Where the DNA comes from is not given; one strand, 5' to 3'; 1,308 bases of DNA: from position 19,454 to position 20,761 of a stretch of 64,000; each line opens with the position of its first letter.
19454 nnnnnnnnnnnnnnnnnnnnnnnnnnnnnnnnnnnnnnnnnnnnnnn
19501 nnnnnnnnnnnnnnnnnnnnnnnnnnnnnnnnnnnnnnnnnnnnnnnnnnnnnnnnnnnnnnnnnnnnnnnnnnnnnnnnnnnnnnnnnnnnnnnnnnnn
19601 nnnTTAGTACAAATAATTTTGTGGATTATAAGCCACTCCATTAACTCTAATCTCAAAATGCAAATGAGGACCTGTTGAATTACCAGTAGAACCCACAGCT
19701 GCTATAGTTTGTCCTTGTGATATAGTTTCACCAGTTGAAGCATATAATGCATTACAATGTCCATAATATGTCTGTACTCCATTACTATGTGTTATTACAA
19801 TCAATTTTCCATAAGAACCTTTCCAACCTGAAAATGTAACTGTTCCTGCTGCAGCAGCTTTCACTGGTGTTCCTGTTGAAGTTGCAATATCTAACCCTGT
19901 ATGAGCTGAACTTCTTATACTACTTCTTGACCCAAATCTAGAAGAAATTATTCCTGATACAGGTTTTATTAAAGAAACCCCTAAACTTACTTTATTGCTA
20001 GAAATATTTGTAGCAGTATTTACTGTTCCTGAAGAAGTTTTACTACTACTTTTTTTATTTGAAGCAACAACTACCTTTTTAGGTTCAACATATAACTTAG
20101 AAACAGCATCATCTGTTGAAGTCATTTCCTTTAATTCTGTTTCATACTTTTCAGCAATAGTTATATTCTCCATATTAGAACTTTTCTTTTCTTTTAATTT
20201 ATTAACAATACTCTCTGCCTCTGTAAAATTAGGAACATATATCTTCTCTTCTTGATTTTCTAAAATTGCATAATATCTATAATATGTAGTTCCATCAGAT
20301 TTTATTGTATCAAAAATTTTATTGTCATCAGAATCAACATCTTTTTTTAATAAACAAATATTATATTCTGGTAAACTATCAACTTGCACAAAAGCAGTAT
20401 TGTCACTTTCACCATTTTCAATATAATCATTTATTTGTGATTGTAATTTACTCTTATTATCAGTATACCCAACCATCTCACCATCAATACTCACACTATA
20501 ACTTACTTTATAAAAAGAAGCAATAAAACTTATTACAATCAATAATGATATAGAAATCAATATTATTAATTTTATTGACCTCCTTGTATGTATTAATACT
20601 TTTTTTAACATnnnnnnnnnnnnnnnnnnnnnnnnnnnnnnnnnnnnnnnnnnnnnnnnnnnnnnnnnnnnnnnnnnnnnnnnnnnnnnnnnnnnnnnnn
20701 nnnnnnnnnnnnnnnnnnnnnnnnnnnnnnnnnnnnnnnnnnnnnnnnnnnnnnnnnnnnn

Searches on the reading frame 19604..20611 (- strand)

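Call 15: search_protein_families(library=pfam, proteins=[window:19604-20611:-], max_evalue=0.001)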
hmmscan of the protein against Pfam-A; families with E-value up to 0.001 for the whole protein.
window:19604-20611:- (335 aa): 1 family
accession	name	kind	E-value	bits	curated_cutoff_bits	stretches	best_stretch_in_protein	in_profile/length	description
PF01551.29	Peptidase_M23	-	3.9e-36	123.6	28.7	1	236-330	2-96/96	Peptidase family M23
